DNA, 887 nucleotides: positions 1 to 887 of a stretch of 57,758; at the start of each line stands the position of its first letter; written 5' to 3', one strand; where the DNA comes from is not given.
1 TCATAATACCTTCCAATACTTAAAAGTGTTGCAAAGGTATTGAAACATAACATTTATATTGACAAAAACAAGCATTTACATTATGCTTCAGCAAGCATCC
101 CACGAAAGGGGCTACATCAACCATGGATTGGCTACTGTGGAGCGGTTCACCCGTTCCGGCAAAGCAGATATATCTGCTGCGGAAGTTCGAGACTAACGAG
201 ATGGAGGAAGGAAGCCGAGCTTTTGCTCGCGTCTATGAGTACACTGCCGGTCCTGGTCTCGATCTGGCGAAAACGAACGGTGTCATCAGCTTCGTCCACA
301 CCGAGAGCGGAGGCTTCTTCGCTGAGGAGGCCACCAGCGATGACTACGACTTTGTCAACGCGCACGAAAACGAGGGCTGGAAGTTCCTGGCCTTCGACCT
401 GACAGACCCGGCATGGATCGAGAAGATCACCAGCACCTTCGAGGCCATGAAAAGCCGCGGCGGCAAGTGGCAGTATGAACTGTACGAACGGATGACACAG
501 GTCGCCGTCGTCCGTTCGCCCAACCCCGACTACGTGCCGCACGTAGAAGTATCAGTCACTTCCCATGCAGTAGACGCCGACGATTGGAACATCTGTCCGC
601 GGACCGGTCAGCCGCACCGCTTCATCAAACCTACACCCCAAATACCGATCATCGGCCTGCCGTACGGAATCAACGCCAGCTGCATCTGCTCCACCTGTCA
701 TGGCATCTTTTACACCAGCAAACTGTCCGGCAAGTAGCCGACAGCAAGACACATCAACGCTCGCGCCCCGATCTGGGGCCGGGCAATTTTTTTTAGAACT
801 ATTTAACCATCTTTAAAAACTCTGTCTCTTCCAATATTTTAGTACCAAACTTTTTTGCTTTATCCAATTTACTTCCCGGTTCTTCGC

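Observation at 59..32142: Dispersed family of GC-rich, expression-ready ORFan cassettes in intergenic gaps of an AT-rich, one-strand genome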

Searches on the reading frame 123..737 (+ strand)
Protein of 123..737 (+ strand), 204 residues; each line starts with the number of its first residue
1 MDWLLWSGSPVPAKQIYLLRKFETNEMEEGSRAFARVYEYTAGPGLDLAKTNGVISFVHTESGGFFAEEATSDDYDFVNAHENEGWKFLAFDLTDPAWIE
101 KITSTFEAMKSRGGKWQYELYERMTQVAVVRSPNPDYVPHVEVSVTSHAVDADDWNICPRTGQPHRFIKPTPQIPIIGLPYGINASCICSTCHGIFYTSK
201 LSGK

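Call 16: search_protein_families(library=pfam, max_evalue=1, proteins=[window:123-737:+])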
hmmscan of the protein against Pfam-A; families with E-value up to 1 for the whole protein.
window:123-737:+ (204 aa): 0 families

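Call 20: find_encoding_contigs(protein=window:123-737:+, flank=10000, max_places=10)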
Protein window:123-737:+ (204 aa): no gene with exactly this product is on record in the collection.

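Call 25: search_protein_families(library=phrogs, max_evalue=0.1, proteins=[window:123-737:+])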
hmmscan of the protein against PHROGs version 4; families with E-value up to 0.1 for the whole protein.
window:123-737:+ (204 aa): 0 families

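Call 26: search_protein_families(library=padloc, max_evalue=0.1, proteins=[window:123-737:+])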
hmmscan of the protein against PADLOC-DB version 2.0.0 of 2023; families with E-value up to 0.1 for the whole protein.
window:123-737:+ (204 aa): 0 families

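Call 27: search_protein_families(library=ncbifam, max_evalue=0.1, proteins=[window:123-737:+])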
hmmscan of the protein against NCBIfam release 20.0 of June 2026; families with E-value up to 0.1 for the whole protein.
window:123-737:+ (204 aa): 0 families

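Call 82: find_related_loci(query=window:123-737:+, collection=viral_contigs, flank=5000)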
Query window:123-737:+ (204 aa) in viral_contigs; peptide patterns used: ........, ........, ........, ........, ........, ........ (x = any residue, [..] = any of these).
No stretch of DNA in the collection matches any of the patterns.

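Call 91: search_solved_structures(query=window:123-737:+, max_evalue=1)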
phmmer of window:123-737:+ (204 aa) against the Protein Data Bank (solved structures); distinct sequences matched with E-value up to 1: 1.
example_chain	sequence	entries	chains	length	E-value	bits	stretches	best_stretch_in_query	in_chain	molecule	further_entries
8qb1_A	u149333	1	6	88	0.75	12.3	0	128-201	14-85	Mirolase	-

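Call 98: predict_structure(protein=window:123-737:+)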
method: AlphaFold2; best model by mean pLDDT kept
length: 204 residues; sequences in the alignment: 1
mean_pLDDT: 33.1   pTM: 0.20
mean pLDDT of the five models: 33.1, 32.3, 30.2, 29.7, 28.9
residues with pLDDT >= 90: 0; 70-90: 1; 50-70: 23; < 50: 180
segments of 3 or more residues with pLDDT < 50: 1-153, 169-187, 198-204
pLDDT, mean of each block of 10 residues (from residue 1): 21 28 27 30 25 28 28 31 29 38 40 33 26 23 22 53 59 31 43 48 29
secondary structure, 60 per line:
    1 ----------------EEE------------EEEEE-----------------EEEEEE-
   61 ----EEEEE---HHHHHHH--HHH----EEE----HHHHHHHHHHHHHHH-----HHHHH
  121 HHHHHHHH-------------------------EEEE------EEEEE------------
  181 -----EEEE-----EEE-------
elements in order: E17-19 E32-36 E54-59 E65-69 H73-79 E89-91 H96-110 H116-128 E154-157 E164-168 E186-189 E195-197
